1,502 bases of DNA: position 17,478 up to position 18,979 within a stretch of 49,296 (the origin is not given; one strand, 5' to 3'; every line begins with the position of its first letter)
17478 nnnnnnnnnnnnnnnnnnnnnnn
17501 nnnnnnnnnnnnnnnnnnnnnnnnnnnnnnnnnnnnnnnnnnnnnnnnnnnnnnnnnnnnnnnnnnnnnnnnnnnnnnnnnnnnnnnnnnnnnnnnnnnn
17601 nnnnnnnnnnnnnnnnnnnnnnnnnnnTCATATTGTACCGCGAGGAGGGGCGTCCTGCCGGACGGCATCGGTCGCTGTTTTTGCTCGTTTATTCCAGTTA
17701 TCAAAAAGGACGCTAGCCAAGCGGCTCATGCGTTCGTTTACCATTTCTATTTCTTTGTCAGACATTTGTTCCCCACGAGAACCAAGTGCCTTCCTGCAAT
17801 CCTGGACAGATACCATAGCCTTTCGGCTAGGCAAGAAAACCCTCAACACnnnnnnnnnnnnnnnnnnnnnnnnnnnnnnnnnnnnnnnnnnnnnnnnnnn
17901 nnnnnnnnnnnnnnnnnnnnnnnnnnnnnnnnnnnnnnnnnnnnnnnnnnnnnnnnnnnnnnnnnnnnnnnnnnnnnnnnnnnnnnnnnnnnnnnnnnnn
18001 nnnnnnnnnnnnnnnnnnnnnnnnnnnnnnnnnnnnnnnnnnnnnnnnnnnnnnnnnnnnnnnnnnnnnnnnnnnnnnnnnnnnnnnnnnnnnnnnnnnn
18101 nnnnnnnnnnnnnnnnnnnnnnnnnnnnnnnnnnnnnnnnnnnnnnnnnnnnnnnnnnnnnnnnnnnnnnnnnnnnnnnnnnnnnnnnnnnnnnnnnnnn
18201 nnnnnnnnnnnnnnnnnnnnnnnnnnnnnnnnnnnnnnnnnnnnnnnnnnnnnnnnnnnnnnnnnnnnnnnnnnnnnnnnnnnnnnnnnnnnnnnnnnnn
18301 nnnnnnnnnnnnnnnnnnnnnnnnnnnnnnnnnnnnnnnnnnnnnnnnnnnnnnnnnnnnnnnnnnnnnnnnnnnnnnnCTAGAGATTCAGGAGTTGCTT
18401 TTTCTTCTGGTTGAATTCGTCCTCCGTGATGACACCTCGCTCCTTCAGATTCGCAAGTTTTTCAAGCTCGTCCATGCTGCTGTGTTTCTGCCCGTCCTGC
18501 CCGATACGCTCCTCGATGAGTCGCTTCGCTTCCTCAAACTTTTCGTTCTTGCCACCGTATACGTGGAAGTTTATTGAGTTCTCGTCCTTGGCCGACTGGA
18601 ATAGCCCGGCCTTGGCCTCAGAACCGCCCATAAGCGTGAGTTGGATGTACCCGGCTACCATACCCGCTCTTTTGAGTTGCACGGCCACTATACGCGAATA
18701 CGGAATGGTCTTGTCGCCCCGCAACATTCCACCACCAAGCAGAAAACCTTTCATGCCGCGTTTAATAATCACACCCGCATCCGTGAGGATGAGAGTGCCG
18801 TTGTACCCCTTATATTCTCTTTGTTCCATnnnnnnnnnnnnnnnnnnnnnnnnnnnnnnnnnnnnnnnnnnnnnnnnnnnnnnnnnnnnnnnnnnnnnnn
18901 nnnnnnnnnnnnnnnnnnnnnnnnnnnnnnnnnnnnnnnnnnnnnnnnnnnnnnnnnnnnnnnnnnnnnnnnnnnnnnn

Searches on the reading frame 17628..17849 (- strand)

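Call 3: search_protein_families(library=pfam, proteins=[window:17628-17849:-], max_evalue=1)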
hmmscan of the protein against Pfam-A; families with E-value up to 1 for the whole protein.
window:17628-17849:- (73 aa): 1 family
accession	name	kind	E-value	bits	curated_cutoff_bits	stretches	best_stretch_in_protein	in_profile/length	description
PF20283.3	CTD7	-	0.12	13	27.6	1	7-68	11-70/126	C-terminal domain 7 of the ABC-three component (ABC-3C) systems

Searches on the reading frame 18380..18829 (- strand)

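Call 3: search_protein_families(library=pfam, proteins=[window:18380-18829:-], max_evalue=1)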
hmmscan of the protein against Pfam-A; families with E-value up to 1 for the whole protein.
window:18380-18829:- (149 aa): 4 families
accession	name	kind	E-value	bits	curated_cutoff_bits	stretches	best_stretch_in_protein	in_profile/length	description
PF09851.14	SHOCT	-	1.1e-10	41.3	27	1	120-147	1-28/28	Short C-terminal domain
PF14472.11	DUF4429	-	1.7e-05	25.7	25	1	37-99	24-85/95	Domain of unknown function (DUF4429)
PF05120.17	GvpG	-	0.038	14.6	30.6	1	120-148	35-63/67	Gas vesicle protein G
PF03703.20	bPH_2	-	0.043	14.5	22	1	33-71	18-60/78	Bacterial PH domain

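Call 4: search_protein_families(library=padloc, proteins=[window:18380-18829:-], max_evalue=1)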
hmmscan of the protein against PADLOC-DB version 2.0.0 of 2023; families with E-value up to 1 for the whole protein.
window:18380-18829:- (149 aa): 0 families
